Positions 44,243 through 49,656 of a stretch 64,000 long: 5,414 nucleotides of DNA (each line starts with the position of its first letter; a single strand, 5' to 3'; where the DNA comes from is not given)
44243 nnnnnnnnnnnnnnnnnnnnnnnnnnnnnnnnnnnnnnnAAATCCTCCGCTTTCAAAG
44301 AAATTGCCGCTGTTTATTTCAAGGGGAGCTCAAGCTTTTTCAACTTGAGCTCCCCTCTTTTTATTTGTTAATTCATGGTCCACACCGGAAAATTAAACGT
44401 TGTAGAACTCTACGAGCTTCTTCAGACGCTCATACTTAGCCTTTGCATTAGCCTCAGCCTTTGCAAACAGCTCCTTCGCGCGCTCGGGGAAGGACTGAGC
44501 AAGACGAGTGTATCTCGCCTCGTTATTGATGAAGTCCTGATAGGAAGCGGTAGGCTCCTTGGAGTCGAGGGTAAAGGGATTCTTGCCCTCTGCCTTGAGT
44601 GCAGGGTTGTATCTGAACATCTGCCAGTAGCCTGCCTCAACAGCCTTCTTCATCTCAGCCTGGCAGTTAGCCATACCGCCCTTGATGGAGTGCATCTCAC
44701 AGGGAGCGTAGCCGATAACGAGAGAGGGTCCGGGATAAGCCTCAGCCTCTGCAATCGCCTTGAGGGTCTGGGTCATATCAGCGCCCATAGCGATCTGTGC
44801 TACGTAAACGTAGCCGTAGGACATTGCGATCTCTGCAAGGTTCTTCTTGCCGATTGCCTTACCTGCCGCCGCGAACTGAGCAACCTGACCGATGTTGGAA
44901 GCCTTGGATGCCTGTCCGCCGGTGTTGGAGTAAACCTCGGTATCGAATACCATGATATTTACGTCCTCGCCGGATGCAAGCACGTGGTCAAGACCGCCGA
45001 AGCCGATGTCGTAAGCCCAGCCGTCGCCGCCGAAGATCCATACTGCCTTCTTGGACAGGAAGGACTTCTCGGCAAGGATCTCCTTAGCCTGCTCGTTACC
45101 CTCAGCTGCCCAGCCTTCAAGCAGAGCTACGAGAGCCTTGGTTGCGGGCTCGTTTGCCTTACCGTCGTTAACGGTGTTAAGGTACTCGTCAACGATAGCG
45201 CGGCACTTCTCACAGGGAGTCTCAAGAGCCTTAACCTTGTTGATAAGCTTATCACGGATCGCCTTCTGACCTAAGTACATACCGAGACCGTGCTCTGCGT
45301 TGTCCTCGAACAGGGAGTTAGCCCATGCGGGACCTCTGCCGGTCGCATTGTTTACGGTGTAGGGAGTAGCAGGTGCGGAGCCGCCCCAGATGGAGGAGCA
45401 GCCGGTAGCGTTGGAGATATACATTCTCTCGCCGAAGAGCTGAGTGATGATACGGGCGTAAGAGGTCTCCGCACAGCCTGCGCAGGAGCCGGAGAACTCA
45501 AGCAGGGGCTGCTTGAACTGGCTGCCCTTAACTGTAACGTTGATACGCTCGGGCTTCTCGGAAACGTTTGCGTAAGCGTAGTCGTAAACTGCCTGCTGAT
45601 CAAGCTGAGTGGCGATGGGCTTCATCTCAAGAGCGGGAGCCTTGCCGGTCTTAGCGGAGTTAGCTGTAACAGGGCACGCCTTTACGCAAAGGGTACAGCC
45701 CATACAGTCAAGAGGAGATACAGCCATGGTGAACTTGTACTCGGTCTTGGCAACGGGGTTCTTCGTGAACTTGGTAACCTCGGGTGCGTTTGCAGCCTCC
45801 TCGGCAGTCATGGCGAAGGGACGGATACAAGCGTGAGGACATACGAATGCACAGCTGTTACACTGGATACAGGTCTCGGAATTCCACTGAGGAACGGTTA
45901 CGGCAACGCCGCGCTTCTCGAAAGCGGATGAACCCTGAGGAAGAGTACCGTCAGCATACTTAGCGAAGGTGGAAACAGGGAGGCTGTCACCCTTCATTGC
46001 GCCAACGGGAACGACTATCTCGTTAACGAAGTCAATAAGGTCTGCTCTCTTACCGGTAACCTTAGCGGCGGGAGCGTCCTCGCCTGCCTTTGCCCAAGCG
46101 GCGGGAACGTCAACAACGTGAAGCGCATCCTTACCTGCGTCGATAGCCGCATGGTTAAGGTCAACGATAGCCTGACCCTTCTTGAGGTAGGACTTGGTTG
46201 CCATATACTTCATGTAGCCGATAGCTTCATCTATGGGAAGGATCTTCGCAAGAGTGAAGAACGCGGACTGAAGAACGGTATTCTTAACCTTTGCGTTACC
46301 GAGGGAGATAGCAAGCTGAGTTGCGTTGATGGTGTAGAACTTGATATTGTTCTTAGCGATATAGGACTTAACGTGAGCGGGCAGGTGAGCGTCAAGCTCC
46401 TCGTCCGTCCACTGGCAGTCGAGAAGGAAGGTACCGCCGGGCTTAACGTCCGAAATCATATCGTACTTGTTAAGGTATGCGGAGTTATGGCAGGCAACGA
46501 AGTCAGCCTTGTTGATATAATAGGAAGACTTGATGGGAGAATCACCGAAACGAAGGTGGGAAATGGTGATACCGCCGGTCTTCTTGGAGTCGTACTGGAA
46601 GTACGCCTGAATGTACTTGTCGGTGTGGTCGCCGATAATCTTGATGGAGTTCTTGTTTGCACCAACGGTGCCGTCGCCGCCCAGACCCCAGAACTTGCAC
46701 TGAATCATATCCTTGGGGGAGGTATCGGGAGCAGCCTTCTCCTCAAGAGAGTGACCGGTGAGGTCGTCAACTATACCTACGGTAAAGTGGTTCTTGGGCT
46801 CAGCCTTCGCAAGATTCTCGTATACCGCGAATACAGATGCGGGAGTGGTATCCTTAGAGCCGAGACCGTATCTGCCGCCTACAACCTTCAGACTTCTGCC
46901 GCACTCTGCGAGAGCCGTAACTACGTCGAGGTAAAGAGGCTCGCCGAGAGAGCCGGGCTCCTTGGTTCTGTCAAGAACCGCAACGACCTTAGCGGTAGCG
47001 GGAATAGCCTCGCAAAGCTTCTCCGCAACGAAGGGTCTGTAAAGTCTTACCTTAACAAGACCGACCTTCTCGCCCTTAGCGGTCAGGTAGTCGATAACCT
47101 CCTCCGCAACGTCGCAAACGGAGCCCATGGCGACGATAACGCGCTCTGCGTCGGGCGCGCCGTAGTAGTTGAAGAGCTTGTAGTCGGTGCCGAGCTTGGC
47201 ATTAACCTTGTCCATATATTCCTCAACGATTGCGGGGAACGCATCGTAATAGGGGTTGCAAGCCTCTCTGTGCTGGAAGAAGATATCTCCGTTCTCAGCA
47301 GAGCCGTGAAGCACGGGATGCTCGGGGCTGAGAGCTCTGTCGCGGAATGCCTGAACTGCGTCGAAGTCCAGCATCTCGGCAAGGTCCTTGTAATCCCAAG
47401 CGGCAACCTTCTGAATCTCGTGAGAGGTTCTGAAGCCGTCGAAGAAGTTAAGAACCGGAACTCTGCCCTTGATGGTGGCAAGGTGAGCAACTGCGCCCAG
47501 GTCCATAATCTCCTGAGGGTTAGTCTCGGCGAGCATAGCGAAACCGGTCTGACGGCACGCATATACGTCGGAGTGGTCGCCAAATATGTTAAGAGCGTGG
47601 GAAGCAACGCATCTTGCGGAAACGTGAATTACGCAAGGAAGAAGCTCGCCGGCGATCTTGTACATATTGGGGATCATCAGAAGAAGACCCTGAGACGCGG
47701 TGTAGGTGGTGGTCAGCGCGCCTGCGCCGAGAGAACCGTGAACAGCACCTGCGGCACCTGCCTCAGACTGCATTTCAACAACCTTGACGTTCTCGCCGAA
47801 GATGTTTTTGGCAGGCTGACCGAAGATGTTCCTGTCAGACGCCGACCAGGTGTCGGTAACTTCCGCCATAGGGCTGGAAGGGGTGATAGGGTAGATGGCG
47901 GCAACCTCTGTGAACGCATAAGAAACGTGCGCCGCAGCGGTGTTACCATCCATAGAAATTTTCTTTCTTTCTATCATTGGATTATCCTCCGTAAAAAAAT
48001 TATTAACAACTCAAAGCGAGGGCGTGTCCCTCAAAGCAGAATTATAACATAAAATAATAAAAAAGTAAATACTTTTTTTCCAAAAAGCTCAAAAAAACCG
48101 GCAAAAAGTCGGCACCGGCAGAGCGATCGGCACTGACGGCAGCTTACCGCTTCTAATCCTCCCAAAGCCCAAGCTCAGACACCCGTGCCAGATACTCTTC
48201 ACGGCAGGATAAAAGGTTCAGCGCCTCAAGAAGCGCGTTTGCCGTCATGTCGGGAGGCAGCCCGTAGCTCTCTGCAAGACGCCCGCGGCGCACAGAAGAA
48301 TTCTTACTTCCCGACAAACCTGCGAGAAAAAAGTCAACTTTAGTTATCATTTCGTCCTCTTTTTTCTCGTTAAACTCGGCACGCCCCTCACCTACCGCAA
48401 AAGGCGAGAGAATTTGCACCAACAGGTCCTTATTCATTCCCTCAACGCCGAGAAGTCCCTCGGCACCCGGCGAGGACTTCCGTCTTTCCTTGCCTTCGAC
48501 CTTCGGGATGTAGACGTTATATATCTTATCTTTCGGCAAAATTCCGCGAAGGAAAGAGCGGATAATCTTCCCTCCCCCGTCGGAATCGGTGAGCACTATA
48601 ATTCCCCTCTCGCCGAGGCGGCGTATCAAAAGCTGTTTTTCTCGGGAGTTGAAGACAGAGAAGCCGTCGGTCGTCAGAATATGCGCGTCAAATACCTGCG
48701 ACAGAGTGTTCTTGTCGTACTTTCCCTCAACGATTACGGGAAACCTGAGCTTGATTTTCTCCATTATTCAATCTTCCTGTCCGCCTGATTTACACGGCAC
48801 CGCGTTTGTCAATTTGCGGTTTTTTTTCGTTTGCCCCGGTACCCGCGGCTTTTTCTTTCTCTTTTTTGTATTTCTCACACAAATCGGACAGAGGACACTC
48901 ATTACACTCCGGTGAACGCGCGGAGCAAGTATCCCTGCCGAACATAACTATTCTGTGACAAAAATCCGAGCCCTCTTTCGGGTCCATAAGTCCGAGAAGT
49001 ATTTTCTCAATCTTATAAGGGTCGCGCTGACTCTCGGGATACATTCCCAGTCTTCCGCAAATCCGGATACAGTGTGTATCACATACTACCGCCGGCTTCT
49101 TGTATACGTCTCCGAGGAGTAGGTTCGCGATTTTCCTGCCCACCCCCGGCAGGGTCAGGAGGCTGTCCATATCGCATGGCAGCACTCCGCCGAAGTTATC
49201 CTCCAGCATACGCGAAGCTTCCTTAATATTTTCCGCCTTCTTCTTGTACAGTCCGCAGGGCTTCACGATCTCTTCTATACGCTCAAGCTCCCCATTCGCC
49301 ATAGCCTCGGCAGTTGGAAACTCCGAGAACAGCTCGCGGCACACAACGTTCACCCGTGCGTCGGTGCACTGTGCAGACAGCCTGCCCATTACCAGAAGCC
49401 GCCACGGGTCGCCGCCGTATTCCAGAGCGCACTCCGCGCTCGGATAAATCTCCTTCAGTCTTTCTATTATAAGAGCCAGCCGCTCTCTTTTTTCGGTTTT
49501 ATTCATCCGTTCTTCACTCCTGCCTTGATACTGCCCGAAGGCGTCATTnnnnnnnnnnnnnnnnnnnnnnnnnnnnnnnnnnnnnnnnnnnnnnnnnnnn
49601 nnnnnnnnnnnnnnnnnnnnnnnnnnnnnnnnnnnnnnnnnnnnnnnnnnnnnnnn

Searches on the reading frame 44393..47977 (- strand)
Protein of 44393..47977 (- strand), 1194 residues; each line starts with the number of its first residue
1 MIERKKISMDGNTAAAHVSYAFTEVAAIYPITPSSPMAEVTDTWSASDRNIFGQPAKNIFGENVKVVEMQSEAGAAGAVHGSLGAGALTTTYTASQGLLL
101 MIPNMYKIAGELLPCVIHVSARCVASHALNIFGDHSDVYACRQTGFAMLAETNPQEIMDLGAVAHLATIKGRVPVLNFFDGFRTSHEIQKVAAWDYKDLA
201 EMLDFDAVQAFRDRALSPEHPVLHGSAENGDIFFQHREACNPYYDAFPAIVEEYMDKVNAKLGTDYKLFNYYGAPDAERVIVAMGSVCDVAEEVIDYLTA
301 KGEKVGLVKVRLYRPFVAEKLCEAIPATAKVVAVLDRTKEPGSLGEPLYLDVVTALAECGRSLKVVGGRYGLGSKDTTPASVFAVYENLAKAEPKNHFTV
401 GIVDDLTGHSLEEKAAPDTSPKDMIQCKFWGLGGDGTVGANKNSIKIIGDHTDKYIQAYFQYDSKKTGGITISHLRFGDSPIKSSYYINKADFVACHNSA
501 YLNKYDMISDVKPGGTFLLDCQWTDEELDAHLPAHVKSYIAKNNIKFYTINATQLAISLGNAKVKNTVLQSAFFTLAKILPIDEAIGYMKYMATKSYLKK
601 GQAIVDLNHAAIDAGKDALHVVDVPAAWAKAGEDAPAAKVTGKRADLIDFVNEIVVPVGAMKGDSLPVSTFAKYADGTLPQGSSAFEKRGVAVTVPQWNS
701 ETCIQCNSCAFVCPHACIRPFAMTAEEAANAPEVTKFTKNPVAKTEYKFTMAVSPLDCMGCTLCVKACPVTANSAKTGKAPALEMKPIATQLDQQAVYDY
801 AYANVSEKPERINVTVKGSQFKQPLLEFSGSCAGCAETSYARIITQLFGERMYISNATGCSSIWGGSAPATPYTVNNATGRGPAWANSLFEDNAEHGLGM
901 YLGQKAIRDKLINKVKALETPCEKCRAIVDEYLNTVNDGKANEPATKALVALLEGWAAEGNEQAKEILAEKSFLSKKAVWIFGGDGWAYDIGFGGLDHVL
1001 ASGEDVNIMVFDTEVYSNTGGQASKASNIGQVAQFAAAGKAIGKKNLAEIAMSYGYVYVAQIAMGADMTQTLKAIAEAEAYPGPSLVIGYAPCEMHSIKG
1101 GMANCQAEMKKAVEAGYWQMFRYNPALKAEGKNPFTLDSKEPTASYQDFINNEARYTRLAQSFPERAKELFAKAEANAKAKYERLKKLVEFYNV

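Call 47: search_protein_families(library=ncbifam, proteins=[window:44393-47977:-], max_evalue=1e-10)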
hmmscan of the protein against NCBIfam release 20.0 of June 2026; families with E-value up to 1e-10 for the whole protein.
window:44393-47977:- (1194 aa): 18 families
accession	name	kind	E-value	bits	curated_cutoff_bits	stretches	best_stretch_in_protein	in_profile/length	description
TIGR02176.1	pyruv_ox_red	equivalog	0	1730.3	911.35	1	8-1189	3-1166/1167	pyruvate:ferredoxin (flavodoxin) oxidoreductase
NF007201.0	PRK09622.1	equivalog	2.4e-56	191.4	590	1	8-400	12-389/405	2-oxoacid:ferredoxin oxidoreductase subunit alpha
NF040682.1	PorA_Arch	equivalog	1.6e-55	188.6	550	1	8-393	5-375/387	pyruvate synthase subunit PorA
NF006233.0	PRK08367.1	equivalog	2.8e-41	141.7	625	1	8-385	6-368/394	pyruvate ferredoxin oxidoreductase subunit alpha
NF045764.1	PhenlGlyoxDHPadG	equivalog_domain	6.3e-36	123.7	700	1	5-391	1-381/398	NADH-dependent phenylglyoxylate dehydrogenase subunit alpha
NF006232.0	PRK08366.1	equivalog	3.3e-29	101.7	646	1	8-391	9-376/394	2-ketoisovalerate ferredoxin oxidoreductase subunit alpha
NF008819.1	PRK11865.1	equivalog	1.9e-24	86.5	405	1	969-1164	89-282/300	pyruvate synthase subunit PorB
NF045791.1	OxalOxredalpha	equivalog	7e-24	84.6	500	1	65-390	52-376/395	oxalate oxidoreductase subunit alpha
NF008818.0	PRK11864.1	subfamily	3.5e-21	75.6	405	1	976-1190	92-297/300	3-methyl-2-oxobutanoate dehydrogenase subunit beta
TIGR03710.1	OAFO_sf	subfamily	1.8e-17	63.2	482.75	0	4-334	191-520/561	2-oxoacid:acceptor oxidoreductase subunit alpha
TIGR02175.1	PorC_KorC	subfamily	2e-16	60.3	81.1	1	424-600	1-163/177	2-oxoacid:acceptor oxidoreductase, gamma subunit, pyruvate/2-ketoisovalerate family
NF006412.0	PRK08659.1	equivalog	1.1e-15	57.7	411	1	5-332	4-330/378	2-oxoacid:acceptor oxidoreductase subunit alpha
NF045792.1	OxalOxredbeta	equivalog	3.4e-14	52.6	590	1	957-1166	80-291/311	oxalate oxidoreductase subunit beta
NF006321.0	PRK08534.1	equivalog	4.6e-13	49.2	225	1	424-584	1-149/181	pyruvate ferredoxin oxidoreductase subunit gamma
NF040683.1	PorC_Meth_Thtga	equivalog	5.1e-13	49.1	270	1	424-613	1-167/177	pyruvate synthase subunit PorC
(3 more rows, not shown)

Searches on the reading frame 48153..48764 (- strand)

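Call 47: search_protein_families(library=ncbifam, proteins=[window:48153-48764:-], max_evalue=1e-10)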
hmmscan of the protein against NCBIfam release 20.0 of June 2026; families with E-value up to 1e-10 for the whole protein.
window:48153-48764:- (203 aa): 1 family
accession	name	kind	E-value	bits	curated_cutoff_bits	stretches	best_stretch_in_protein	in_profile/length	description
TIGR00334.1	5S_RNA_mat_M5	equivalog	9.2e-19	68.2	110.65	1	10-189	6-166/174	ribonuclease M5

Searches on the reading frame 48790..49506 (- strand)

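Call 47: search_protein_families(library=ncbifam, proteins=[window:48790-49506:-], max_evalue=1e-10)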
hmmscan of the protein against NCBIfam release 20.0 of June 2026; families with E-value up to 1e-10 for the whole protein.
window:48790-49506:- (238 aa): 6 families
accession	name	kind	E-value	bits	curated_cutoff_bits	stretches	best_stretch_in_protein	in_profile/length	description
TIGR01083.1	nth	equivalog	2.4e-57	193.7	211.7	1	9-201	3-192/192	endonuclease III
NF007978.0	PRK10702.1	equivalog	1.1e-37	129.8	405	1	6-214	3-206/211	endonuclease III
TIGR01084.1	mutY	equivalog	6.8e-24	84.9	286.5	1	58-225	52-221/277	A/G-specific adenine glycosylase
NF053634.1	MonDNAglycDR2438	equivalog_domain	2.9e-13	49.9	400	1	113-219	107-213/219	monofunctional DNA glycosylase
NF010488.0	PRK13910.1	equivalog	3.7e-13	49.5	471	1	57-218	17-174/290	adenine-specific DNA glycosylase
NF008132.0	PRK10880.1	equivalog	1.6e-12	47.2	427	1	55-217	52-216/351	A/G-specific adenine glycosylase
